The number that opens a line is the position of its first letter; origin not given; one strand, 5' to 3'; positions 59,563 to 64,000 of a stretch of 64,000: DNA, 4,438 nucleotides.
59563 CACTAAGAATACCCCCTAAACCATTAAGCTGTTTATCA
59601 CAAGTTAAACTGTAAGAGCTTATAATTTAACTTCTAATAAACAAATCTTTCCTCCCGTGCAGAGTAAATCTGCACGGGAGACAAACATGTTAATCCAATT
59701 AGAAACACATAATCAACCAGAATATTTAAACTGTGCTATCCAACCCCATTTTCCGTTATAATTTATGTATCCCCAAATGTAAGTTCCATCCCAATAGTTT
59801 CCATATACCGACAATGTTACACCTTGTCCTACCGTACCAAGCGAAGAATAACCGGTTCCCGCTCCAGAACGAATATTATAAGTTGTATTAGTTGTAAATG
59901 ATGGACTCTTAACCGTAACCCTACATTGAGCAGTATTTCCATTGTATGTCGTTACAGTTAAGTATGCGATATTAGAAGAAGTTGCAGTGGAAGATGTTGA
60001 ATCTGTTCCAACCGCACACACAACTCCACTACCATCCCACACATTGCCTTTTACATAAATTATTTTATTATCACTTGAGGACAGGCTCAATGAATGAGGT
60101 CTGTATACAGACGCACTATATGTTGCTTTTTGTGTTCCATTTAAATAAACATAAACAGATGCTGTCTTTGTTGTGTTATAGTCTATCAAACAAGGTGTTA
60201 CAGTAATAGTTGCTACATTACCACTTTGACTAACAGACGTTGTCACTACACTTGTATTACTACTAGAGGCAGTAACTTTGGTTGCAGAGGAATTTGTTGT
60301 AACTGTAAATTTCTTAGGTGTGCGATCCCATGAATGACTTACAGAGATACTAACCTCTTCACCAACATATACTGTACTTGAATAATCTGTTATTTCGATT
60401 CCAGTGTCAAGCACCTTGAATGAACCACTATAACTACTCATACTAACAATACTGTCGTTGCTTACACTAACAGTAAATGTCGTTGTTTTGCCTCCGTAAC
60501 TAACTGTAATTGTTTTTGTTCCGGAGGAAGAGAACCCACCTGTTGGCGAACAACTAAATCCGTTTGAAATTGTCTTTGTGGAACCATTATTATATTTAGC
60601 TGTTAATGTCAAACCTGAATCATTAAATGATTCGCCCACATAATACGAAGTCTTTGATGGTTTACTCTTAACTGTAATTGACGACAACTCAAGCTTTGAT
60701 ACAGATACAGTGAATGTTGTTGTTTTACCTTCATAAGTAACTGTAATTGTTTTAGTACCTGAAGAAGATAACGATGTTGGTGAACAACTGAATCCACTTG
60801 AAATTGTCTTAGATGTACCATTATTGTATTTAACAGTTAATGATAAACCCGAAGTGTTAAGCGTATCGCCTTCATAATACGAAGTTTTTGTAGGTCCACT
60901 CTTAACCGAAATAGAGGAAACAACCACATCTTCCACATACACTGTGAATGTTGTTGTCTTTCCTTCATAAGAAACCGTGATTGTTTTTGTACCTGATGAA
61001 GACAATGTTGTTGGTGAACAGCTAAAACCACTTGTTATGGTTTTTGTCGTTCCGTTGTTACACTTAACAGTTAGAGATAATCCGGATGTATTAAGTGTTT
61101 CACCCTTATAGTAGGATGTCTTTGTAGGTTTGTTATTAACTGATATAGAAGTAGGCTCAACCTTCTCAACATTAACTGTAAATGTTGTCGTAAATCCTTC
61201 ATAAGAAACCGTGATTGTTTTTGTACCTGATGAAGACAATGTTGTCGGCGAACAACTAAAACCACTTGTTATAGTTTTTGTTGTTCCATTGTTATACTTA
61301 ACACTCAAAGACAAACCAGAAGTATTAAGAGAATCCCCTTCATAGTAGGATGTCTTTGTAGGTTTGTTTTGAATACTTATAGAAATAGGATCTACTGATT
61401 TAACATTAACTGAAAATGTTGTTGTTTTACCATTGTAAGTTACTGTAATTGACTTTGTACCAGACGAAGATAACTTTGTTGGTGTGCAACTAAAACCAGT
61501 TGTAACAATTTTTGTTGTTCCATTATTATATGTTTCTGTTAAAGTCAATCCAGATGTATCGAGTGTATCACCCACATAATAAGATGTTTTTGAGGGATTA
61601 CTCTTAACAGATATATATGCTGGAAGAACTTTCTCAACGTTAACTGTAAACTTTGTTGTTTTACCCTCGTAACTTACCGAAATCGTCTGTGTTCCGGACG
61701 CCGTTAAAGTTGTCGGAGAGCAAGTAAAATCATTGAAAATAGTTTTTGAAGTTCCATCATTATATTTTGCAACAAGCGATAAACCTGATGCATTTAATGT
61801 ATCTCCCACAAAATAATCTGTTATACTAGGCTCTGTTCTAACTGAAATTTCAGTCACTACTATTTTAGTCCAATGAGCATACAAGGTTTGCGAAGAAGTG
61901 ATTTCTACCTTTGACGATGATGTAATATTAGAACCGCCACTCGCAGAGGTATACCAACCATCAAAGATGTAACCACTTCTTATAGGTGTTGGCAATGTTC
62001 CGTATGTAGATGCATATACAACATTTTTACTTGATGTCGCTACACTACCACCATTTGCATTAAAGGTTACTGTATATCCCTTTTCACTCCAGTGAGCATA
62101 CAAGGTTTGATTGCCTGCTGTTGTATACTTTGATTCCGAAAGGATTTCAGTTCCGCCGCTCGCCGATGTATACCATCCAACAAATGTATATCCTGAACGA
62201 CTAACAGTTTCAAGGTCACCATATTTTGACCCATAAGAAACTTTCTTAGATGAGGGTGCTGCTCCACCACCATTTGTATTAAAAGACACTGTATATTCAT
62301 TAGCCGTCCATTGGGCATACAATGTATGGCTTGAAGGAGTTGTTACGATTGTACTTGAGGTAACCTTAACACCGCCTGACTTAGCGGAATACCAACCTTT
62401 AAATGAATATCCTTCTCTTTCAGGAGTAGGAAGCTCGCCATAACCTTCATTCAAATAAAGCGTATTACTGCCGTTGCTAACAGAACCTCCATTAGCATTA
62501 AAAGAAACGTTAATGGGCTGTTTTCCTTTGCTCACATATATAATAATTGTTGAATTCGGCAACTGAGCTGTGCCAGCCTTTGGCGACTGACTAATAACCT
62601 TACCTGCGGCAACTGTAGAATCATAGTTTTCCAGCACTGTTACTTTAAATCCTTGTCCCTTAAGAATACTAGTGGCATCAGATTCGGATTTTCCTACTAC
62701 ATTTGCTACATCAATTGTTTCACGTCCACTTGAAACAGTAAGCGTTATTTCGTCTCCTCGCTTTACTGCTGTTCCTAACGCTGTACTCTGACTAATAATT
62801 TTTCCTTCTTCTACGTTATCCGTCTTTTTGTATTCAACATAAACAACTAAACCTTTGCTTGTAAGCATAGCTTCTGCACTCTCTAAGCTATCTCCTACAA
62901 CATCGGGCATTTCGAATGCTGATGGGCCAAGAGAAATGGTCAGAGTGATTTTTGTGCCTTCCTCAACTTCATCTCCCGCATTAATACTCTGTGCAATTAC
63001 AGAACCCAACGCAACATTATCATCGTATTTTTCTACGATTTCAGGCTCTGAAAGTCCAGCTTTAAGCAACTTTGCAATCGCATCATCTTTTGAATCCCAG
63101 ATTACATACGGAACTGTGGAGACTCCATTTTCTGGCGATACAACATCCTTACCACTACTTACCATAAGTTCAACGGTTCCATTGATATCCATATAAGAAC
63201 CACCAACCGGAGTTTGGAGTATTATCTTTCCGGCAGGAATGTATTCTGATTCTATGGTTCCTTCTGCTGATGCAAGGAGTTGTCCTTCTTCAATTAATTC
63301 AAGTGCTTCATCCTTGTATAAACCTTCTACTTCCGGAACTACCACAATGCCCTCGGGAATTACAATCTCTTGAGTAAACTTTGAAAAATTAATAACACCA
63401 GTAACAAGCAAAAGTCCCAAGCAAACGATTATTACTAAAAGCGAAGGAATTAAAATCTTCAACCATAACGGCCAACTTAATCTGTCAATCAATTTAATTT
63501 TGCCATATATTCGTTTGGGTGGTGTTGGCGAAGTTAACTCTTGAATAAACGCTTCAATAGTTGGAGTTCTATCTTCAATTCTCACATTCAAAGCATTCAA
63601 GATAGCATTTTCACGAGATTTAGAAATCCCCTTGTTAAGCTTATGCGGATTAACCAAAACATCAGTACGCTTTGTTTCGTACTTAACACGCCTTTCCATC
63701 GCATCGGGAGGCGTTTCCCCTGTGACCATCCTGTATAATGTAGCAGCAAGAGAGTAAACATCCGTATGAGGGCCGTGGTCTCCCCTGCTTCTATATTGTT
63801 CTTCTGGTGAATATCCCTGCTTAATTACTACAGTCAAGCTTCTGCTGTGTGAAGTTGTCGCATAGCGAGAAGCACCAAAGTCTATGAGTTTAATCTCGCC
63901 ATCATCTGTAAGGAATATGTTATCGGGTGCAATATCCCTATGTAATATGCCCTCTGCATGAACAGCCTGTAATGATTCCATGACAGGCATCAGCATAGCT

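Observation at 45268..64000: Non-canonical T7SSb-like secretion locus with no recognisable EsaA/EssA/EssB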

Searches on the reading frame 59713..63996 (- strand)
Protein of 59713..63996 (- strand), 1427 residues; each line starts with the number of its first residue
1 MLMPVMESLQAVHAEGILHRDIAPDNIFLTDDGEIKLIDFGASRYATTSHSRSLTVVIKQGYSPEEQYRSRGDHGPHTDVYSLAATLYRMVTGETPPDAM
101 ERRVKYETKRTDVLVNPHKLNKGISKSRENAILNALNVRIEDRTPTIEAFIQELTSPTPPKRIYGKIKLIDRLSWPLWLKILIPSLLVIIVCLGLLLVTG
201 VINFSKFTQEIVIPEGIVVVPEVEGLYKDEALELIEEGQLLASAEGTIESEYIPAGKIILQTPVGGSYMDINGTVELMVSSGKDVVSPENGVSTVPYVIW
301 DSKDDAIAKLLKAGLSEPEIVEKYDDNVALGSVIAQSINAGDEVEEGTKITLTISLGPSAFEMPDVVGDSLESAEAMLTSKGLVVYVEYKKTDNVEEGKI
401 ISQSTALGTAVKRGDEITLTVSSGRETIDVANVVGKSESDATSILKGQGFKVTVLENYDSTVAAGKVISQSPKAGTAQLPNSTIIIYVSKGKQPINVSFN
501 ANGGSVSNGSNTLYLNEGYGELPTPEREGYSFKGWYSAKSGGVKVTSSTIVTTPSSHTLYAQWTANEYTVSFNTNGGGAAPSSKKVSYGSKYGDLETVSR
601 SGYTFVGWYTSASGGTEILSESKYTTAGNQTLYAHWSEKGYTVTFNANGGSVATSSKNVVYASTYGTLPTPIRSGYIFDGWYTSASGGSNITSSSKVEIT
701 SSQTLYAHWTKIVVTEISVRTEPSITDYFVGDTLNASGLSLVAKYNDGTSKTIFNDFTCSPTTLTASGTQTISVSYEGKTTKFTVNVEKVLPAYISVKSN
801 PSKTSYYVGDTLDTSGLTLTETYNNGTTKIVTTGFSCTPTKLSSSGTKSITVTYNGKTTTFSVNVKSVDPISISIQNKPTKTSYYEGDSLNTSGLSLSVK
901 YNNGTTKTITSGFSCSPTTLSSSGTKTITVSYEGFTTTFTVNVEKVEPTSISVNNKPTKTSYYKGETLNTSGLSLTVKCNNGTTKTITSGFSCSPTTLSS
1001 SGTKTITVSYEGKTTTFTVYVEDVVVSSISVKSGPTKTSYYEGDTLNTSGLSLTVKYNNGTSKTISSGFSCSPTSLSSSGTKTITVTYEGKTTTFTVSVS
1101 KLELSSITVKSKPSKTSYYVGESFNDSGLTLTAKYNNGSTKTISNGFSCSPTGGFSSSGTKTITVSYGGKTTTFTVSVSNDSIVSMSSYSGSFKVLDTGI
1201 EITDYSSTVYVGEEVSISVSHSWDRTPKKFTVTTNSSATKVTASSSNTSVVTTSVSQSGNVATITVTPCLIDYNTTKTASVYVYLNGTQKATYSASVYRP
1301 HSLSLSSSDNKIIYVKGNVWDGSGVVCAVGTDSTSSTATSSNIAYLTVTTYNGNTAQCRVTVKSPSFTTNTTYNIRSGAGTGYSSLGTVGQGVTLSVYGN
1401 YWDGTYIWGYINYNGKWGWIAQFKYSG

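Call 4: search_protein_families(library=pfam, proteins=[window:59713-63996:-], max_evalue=0.1)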
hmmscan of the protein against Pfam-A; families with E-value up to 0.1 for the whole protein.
window:59713-63996:- (1427 aa): 13 families
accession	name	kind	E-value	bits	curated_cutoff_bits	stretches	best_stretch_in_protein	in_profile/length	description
PF07523.18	Big_3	-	4.5e-58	193.8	21.2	6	800-865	2-68/68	Bacterial Ig-like domain (group 3)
PF03793.24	PASTA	-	1.8e-52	175.6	23.2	4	429-490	2-64/64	PASTA domain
PF09479.16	Flg_new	-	3.6e-50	168.4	27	3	568-635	1-65/65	Listeria-Bacteroides repeat domain (List_Bact_rpt)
PF00069.31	Pkinase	-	2.7e-21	76.6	31.7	1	4-163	106-252/263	Protein kinase domain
PF07714.23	PK_Tyr_Ser-Thr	-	3.4e-09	36.8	23.1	1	5-122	111-231/258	Protein tyrosine and serine/threonine kinase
PF08796.15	DUF1797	-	3.4e-06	27.4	27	0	1155-1181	21-47/67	Protein of unknown function (DUF1797)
PF08239.17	SH3_3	-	3.8e-05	24.2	27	1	1374-1421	4-49/54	Bacterial SH3 domain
PF14531.12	Kinase-like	-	5.3e-05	23.1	25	1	10-107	159-261/289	Kinase-like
PF18998.6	Flg_new_2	-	0.00042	20.7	23.6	3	568-639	1-72/73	Divergent InlB B-repeat domain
PF14743.12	DNA_ligase_OB_2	-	0.0005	20.5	28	0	896-937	12-53/66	DNA ligase OB-like domain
PF03109.22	ABC1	-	0.00063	19.4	22.9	1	10-60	181-231/244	ABC1 atypical kinase-like domain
PF01636.29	APH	-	0.014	15.6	23.2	1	13-46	166-200/239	Phosphotransferase enzyme family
PF17667.7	Pkinase_fungal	-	0.065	12.4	24.1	0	9-40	299-336/387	Fungal protein kinase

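Call 6: search_protein_families(library=ncbifam, proteins=[window:59713-63996:-], max_evalue=0.1)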
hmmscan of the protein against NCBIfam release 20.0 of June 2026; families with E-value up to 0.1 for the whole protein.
window:59713-63996:- (1427 aa): 23 families
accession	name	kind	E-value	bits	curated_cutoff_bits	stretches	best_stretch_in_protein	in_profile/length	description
NF033483.0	PknB_PASTA_kin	equivalog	1.4e-75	255.5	450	3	188-405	340-546/563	Stk1 family PASTA domain-containing Ser/Thr kinase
NF033188.1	internalin_H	exception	3.7e-28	98.5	1050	2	508-637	355-481/548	InlH/InlC2 family class 1 internalin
NF047741.1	antiphage_MADS6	equivalog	1.9e-23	82.9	460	1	4-157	307-460/612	methylation-associated defense system protein kinase MAD6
NF033189.1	internalin_A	exception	3.4e-23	81.9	1600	1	491-717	489-710/799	class 1 internalin InlA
TIGR02543.1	List_Bact_rpt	repeat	7.1e-21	74.3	20.95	3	599-639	2-43/44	TIGR02543 family repeat protein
NF038150.1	lanthi_synth_IV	equivalog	1.3e-18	66.8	650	1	6-159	308-458/851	class IV lanthionine synthetase LanL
NF052427.1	StpK7MSMEG_1200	equivalog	8.5e-13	47.6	900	1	5-100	117-214/601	serine/threonine protein kinase StpK7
NF038151.1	lanthi_synth_III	equivalog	2.2e-11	42.9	575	1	4-104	344-436/833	class III lanthionine synthetase LanKC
NF053615.1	SerThrKinAfsKStmc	equivalog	1.7e-09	36.9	1300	1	5-96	121-212/809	protein serine/threonine kinase AfsK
NF009651.0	PRK13184.1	equivalog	3e-08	32.1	839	1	7-154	124-287/932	serine/threonine-protein kinase PknD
NF033442.0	BREX_PglW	equivalog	5.1e-08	31.1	990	1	7-148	620-760/1391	BREX system serine/threonine kinase PglW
TIGR03903.1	TOMM_kin_cyc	equivalog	5.4e-05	21.2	705.75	1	3-93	86-185/1267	TOMM system kinase/cyclase fusion protein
TIGR03724.2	arch_bud32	equivalog_domain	7.5e-05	22.3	125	1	7-54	96-142/193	KEOPS complex kinase/ATPase Bud32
NF043056.1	T4SS_LegK1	equivalog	0.0011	17.7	550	1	12-87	205-280/516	Dot/Icm T4SS effector kinase LegK1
NF002475.0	PRK01723.1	equivalog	0.0028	16.7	142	1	8-48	155-195/241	3-deoxy-D-manno-octulosonic acid kinase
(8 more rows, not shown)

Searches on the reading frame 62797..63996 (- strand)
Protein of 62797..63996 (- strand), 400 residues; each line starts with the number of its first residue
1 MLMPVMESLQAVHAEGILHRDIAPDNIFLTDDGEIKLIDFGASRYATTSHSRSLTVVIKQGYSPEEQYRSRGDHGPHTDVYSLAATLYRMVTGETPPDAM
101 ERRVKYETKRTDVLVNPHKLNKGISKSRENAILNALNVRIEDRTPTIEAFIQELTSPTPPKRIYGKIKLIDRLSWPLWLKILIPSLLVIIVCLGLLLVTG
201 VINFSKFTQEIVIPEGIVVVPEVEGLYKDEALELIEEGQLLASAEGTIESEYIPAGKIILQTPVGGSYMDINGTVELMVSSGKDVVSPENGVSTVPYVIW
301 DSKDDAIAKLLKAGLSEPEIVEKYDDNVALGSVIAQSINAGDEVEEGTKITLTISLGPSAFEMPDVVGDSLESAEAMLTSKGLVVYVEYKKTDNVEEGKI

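Call 44: find_related_loci(query=window:62797-63996:-, collection=metagenome_contigs, flank=10000)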
Query window:62797-63996:- (400 aa) in metagenome_contigs; peptide patterns used: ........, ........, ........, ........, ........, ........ (x = any residue, [..] = any of these).
188 stretches matched a pattern; 35 encode a relative of the query (tblastn E <= 1e-3); 35 distinct loci.
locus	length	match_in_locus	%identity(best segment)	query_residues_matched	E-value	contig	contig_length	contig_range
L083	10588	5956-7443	63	1-400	7e-169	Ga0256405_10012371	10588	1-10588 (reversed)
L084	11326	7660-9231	49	1-383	6e-111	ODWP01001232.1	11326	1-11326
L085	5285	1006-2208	49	1-383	5e-111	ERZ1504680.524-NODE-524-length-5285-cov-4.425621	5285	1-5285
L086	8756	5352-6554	49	1-383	2e-110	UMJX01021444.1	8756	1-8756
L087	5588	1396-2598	49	1-383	2e-110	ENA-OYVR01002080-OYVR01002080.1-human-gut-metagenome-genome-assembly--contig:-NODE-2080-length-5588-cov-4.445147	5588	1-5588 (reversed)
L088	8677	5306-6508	49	1-383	2e-110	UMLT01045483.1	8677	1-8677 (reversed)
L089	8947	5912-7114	49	1-383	3e-110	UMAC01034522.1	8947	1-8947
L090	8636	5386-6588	49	1-383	3e-110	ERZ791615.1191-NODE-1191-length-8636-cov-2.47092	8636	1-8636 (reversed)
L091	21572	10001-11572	49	1-383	3e-110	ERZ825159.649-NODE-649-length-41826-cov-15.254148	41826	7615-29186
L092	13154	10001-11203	49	1-383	3e-110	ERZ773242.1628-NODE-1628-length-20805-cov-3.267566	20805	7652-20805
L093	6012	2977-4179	49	1-383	2e-110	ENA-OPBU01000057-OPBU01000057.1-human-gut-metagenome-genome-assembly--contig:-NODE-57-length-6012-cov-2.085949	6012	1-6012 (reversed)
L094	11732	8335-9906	49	1-383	4e-110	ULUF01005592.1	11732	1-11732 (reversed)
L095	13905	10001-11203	49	1-383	1e-109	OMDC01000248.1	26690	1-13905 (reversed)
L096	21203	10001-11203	49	1-383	7e-110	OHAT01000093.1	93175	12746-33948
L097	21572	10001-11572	49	1-383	1e-109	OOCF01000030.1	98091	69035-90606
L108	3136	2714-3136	80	1-141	3e-75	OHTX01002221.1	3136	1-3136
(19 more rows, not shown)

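Call 97: search_protein_families(library=pfam, proteins=[L108:312-2210:+], max_evalue=0.0001)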
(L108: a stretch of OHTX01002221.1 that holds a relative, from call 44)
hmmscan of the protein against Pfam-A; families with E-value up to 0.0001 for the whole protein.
L108:312-2210:+ (632 aa): 3 families
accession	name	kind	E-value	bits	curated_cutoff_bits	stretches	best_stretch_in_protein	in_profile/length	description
PF00069.31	Pkinase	-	6.1e-36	124.6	31.7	1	60-289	1-211/263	Protein kinase domain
PF07714.23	PK_Tyr_Ser-Thr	-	4e-24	85.8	23.1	1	63-313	4-241/258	Protein tyrosine and serine/threonine kinase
PF06293.20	Kdo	-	9.2e-06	25.7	21.3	1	150-228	90-170/207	Lipopolysaccharide kinase (Kdo/WaaP) family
